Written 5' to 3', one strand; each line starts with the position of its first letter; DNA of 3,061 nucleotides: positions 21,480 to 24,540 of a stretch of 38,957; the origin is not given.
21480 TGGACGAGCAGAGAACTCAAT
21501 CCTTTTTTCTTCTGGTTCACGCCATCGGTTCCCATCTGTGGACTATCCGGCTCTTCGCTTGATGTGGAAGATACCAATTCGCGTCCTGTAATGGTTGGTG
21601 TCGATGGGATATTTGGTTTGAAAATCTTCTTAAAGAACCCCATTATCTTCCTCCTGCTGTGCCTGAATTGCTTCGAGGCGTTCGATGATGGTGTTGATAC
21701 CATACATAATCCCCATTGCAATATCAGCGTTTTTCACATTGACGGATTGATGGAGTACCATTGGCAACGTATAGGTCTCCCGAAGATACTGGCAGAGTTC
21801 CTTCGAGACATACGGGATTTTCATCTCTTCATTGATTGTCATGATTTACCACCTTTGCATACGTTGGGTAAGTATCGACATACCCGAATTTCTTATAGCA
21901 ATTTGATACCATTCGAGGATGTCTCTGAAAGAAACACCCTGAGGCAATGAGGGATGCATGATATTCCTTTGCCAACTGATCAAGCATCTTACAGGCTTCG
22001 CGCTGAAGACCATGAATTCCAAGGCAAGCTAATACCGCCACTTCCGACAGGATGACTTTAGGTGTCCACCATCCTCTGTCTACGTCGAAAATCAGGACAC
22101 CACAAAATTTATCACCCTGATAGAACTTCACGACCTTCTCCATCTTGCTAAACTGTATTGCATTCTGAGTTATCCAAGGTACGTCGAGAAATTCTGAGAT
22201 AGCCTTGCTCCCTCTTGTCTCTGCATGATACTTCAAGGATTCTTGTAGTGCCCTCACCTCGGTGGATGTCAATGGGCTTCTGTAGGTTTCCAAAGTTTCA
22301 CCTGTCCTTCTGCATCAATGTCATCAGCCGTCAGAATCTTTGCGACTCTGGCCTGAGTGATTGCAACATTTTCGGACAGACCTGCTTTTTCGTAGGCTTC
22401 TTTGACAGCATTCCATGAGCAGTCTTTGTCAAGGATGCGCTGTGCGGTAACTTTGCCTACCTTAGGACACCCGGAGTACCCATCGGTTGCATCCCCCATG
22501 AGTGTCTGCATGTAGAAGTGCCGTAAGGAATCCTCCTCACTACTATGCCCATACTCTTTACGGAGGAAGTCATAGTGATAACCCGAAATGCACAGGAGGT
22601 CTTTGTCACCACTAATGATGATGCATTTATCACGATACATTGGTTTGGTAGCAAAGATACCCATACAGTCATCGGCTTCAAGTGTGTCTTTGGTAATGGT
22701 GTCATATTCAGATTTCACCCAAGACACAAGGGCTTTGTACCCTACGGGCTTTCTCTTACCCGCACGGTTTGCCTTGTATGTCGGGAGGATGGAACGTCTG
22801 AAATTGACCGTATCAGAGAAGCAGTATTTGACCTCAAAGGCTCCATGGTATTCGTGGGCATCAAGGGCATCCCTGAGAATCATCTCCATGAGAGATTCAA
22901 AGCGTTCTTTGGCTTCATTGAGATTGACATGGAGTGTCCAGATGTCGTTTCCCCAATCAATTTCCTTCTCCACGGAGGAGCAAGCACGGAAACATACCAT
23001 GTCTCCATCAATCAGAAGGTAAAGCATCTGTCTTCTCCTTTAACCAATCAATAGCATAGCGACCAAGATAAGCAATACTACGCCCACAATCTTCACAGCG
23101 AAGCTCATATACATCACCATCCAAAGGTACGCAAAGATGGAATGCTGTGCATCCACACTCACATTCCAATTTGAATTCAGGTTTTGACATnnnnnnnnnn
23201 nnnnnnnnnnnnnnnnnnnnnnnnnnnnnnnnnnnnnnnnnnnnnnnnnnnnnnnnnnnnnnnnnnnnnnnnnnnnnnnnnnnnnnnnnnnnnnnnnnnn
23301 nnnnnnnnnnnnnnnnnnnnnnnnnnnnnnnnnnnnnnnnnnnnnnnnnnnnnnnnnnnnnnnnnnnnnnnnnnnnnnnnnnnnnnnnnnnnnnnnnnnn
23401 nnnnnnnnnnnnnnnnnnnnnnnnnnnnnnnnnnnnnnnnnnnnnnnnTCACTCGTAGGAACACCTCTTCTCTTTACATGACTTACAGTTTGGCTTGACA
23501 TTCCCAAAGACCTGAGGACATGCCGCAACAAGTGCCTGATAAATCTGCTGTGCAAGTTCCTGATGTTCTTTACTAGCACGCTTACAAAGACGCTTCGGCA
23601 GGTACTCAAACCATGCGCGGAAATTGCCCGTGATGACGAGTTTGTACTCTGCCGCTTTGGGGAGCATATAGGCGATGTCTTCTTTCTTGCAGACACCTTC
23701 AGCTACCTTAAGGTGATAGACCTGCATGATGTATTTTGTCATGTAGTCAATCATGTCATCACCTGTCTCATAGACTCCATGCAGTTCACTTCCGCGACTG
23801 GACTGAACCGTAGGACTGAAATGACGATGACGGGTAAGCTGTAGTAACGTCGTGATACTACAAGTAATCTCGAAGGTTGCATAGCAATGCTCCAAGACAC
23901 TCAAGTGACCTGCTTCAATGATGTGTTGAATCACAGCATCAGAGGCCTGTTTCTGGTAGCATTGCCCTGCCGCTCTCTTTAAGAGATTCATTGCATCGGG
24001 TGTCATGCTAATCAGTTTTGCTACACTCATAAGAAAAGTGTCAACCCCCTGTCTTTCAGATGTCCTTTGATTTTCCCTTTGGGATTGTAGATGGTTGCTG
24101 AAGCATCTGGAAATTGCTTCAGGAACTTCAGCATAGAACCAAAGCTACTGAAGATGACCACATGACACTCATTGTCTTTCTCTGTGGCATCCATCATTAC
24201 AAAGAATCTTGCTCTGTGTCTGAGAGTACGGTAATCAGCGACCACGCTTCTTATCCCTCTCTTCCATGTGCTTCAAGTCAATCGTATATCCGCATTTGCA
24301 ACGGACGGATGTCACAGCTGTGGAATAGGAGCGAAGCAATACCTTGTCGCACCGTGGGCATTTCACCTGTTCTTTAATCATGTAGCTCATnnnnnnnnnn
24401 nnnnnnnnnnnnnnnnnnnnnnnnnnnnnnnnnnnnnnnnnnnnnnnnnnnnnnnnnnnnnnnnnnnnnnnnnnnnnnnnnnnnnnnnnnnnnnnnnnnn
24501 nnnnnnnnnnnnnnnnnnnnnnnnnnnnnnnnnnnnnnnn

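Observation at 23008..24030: Phage-encoded FtrC-like 4Fe-4S protein plus a Zn-ribbon/rubredoxin-like protein next to ThyX, in a genome that also carries NrdD/NrdG: a candidate anaerobic redox-supply module for dNTP synthesis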

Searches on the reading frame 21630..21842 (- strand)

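Call 9: search_protein_families(library=phrogs, proteins=[window:21630-21842:-], max_evalue=0.01)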
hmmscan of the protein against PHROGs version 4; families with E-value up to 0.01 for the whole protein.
window:21630-21842:- (70 aa): 1 family
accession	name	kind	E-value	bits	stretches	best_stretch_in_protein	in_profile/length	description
phrog_1447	-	unknown function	0.00041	21.2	1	3-66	9-78/82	-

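Call 54: search_protein_families(library=pfam, proteins=[window:21630-21842:-], max_evalue=0.1)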
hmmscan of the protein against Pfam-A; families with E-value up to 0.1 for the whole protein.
window:21630-21842:- (70 aa): 0 families

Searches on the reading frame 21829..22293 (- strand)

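Call 9: search_protein_families(library=phrogs, proteins=[window:21829-22293:-], max_evalue=0.01)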
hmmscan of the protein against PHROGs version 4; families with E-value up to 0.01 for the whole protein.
window:21829-22293:- (154 aa): 1 family
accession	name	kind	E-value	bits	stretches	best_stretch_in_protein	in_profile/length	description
phrog_6472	-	unknown function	8.2e-08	33.5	1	24-147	29-146/149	-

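Call 54: search_protein_families(library=pfam, proteins=[window:21829-22293:-], max_evalue=0.1)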
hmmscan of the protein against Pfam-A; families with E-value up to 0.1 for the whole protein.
window:21829-22293:- (154 aa): 0 families

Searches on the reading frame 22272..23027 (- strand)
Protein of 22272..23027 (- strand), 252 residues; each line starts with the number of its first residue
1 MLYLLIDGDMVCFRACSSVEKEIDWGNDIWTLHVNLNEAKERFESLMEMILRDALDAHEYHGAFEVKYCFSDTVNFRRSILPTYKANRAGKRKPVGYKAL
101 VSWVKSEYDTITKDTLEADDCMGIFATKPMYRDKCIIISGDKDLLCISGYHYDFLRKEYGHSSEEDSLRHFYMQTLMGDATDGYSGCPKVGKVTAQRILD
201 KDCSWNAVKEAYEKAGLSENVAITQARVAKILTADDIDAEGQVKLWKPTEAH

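Call 3: search_protein_families(library=pfam, proteins=[window:22272-23027:-], max_evalue=1)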
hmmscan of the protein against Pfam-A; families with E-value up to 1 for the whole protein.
seq(252 aa): 2 families
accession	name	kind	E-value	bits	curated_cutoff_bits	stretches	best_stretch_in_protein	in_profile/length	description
PF02739.22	5_3_exonuc_N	-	9.1e-12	45.4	34.3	1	4-156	3-146/164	5'-3' exonuclease, N-terminal resolvase-like domain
PF01367.25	5_3_exonuc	-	2.8e-06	28.2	40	1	173-220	9-59/97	5'-3' exonuclease, C-terminal SAM fold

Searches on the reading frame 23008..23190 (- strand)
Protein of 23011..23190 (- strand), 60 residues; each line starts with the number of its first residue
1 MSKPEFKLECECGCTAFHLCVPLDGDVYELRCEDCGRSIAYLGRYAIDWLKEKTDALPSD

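Call 3: search_protein_families(library=pfam, proteins=[window:23011-23190:-], max_evalue=1)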
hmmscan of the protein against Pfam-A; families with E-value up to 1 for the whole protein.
seq(60 aa): 1 family
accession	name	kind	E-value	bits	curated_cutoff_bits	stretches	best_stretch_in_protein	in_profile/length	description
PF06107.17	DUF951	-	0.44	11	25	0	25-44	26-44/55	Bacterial protein of unknown function (DUF951)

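Call 9: search_protein_families(library=phrogs, proteins=[window:23011-23190:-], max_evalue=0.01)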
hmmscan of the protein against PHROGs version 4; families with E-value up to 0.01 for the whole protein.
seq(60 aa): 0 families

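Call 10: search_protein_families(library=ncbifam, proteins=[window:23011-23190:-], max_evalue=0.01)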
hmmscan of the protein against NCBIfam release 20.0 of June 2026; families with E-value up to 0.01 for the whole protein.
seq(60 aa): 0 families

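Call 57: find_homologous_proteins(query=window:23011-23190:-, max_evalue=0.01)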
Query seq(60 aa) (60 aa): 7 proteins with E <= 0.01 among 7 candidates.
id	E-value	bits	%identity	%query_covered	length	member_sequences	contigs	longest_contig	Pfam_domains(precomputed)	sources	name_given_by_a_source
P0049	2.8e-33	130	93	100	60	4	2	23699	-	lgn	-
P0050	2.9e-32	127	92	100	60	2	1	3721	-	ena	-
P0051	6.0e-31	123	90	100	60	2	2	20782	-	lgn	-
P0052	3.6e-28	114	83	100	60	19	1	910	-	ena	-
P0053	5.0e-28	114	80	100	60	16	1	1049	-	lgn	-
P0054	6.0e-27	110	78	100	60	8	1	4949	-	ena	-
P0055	1.6e-23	99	72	100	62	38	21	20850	-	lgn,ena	-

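Call 79: predict_structure(alignment_id=A5)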
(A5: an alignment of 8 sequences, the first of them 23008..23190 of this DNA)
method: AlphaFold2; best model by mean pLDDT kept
length: 60 residues; sequences in the alignment: 8
mean_pLDDT: 77.7   pTM: 0.56
mean pLDDT of the five models: 77.7, 75.1, 71.8, 71.4, 65.7
residues with pLDDT >= 90: 2; 70-90: 44; 50-70: 12; < 50: 2
segments of 3 or more residues with pLDDT < 50: none
pLDDT, mean of each block of 10 residues (from residue 1): 71 85 76 88 81 65
secondary structure, 60 per line:
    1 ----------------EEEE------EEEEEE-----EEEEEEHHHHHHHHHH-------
elements in order: E17-20 E27-32 E38-43 H44-53

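Call 82: fold_search(model_id=the predicted structure, library=pdb)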
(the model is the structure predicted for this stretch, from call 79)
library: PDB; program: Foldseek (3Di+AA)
matches with E <= 10: 510; with E <= 0.001: 0
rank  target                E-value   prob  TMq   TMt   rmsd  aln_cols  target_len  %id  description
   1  8ram_M                2.4e-01  0.69  0.38  0.36   7.3        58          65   17  Structure of Sen1 bound RNA Polymerase II pre-termination complex (released 2024-10-30)
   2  3iez_B                3.8e-01  0.69  0.37  0.26   3.8        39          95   13  Crystal structure of the RasGAP C-terminal (RGC) domain of IQGAP2 (released 2009-11-03)
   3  5xog_M                4.9e-01  0.57  0.41  0.39   8.6        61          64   15  RNA Polymerase II elongation complex bound with Spt5 KOW5 and Elf1 (released 2017-08-16)
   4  4ffv_A                5.6e-01  0.15  0.25  0.03  10.6        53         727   13  Crystal Structure of Dipeptidyl Peptidase IV (DPP4, DPP-IV, CD26) in Complex with 11A19 Fab (released 2012-12-12)
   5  6ir9_M                6.0e-01  0.54  0.41  0.39   8.6        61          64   15  RNA polymerase II elongation complex bound with Elf1 and Spt4/5, stalled at SHL(-1) of the nucleosome (released 2019-02-20)
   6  7jz6_A                6.8e-01  0.91  0.52  0.05   1.9        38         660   10  The Cryo-EM structure of the Catalase-peroxidase from Escherichia coli (released 2021-01-20)
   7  3cqt                  6.8e-01  0.35  0.29  0.30   3.3        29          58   24  N53I V55L MUTANT of FYN SH3 DOMAIN (released 2008-07-01)
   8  7a2l_A                6.8e-01  0.33  0.29  0.30   3.2        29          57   24  Crystal structure of the Fyn SH3 domain mutant E129Q in space group C21 at pH 4.0 (released 2021-08-25)
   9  7jz6_B                8.2e-01  0.89  0.52  0.05   1.9        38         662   10  The Cryo-EM structure of the Catalase-peroxidase from Escherichia coli (released 2021-01-20)
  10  8yt2_B                9.3e-01  0.44  0.39  0.08   5.4        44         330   14  Crystal structure of ACMSD mutant W194A (released 2024-10-16)
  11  4epk_A                9.3e-01  0.41  0.38  0.08   5.7        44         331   14  Evidence for a Dual Role of an Active Site Histidine in alpha-Amino-beta-Carboxymuconate-epsilon-Semialdehyde Decarbox (released 2012-08-22)
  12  1g83_A                9.3e-01  0.30  0.29  0.14   3.2        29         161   24  CRYSTAL STRUCTURE OF FYN SH3-SH2 (released 2001-05-30)
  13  7a2p                  9.3e-01  0.28  0.29  0.29   3.3        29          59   17  Crystal structure of the Fyn SH3 domain L112V-S114N-S115T-E121L-R123H mutant at pH 5.0 with PEG (released 2021-08-25)
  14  6ipy                  9.3e-01  0.23  0.31  0.28   4.6        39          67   23  His-tagged Fyn SH3 domain R96I mutant (released 2018-11-28)
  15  4znx_B                1.1e+00  0.28  0.30  0.31   3.2        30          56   23  Crystal structure of the Fyn-SH3 domain in complex with the high affinity peptide APP12 (released 2016-06-29)
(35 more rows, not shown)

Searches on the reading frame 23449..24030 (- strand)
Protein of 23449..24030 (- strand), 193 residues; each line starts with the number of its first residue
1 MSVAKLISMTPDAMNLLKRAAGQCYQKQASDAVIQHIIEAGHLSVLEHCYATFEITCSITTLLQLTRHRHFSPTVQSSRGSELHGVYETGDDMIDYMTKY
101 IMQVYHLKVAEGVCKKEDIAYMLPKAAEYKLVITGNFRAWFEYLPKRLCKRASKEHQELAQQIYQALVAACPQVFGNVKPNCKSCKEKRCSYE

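Call 3: search_protein_families(library=pfam, proteins=[window:23452-24030:-], max_evalue=1)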
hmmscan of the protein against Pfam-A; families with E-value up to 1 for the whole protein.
seq(193 aa): 2 families
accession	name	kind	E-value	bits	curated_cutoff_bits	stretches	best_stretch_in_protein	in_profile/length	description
PF02511.20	Thy1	-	7.7e-37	127.4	24.8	1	5-173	1-191/191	Thymidylate synthase complementing protein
PF06723.19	MreB_Mbl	-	0.19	11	27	1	89-181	176-267/327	MreB/Mbl protein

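Call 9: search_protein_families(library=phrogs, proteins=[window:23449-24030:-], max_evalue=0.01)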
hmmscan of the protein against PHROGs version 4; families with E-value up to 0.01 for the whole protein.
window:23449-24030:- (193 aa): 3 families
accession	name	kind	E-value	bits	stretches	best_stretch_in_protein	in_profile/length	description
phrog_85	-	DNA, RNA and nucleotide metabolism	2.3e-28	100.2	1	4-177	373-582/866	thymidylate synthase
phrog_10644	-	DNA, RNA and nucleotide metabolism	1.1e-08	36.4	1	97-173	74-149/160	thymidylate synthase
phrog_22708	-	DNA, RNA and nucleotide metabolism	8.3e-05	23.1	1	29-79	70-122/242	thymidylate synthase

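Call 10: search_protein_families(library=ncbifam, proteins=[window:23449-24030:-], max_evalue=0.01)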
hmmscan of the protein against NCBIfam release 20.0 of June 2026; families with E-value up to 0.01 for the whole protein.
window:23449-24030:- (193 aa): 1 family
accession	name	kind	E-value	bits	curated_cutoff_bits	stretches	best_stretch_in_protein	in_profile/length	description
TIGR02170.1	thyX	equivalog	9.1e-31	107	87.9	2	13-82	14-92/211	FAD-dependent thymidylate synthase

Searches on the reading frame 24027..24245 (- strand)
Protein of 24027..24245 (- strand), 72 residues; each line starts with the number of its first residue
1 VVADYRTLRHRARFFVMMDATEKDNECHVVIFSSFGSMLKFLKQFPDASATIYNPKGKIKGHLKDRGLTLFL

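Call 3: search_protein_families(library=pfam, proteins=[window:24030-24245:-], max_evalue=1)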
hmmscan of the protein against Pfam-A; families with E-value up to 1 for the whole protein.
seq(72 aa): 2 families
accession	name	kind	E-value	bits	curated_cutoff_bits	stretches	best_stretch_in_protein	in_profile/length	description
PF17365.7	DUF5390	-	0.13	13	25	1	12-63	43-91/141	Family of unknown function (DUF5390)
PF10584.14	Proteasome_A_N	-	0.19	11.8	27.7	0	47-59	2-14/23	Proteasome subunit A N-terminal signature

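Call 9: search_protein_families(library=phrogs, proteins=[window:24027-24245:-], max_evalue=0.01)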
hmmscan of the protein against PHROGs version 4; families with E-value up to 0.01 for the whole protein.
window:24027-24245:- (72 aa): 0 families

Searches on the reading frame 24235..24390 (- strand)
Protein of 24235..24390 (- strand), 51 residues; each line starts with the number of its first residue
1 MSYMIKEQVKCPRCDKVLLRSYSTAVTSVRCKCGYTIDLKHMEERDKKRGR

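Call 3: search_protein_families(library=pfam, proteins=[window:24238-24390:-], max_evalue=1)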
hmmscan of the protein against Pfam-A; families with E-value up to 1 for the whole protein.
seq(51 aa): 5 families
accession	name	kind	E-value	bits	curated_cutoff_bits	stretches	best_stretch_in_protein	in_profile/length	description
PF14768.12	RPA_interact_C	-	0.0062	17.5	25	1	11-44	2-33/80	Replication protein A interacting C-terminal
PF14354.12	Lar_restr_allev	-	0.019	15.6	28.6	1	10-48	5-46/58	Restriction alleviation protein Lar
PF10571.15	UPF0547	-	0.031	14.8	29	0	10-16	2-8/26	Uncharacterised protein family UPF0547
PF12760.12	Zn_ribbon_IS1595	-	0.071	13.5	25.4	1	8-34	18-44/46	Transposase zinc-ribbon domain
PF01667.23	Ribosomal_S27e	-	0.14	12.4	24.5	1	8-36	7-35/55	Ribosomal protein S27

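Call 9: search_protein_families(library=phrogs, proteins=[window:24235-24390:-], max_evalue=0.01)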
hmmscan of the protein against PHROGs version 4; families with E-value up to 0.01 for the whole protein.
window:24235-24390:- (51 aa): 0 families
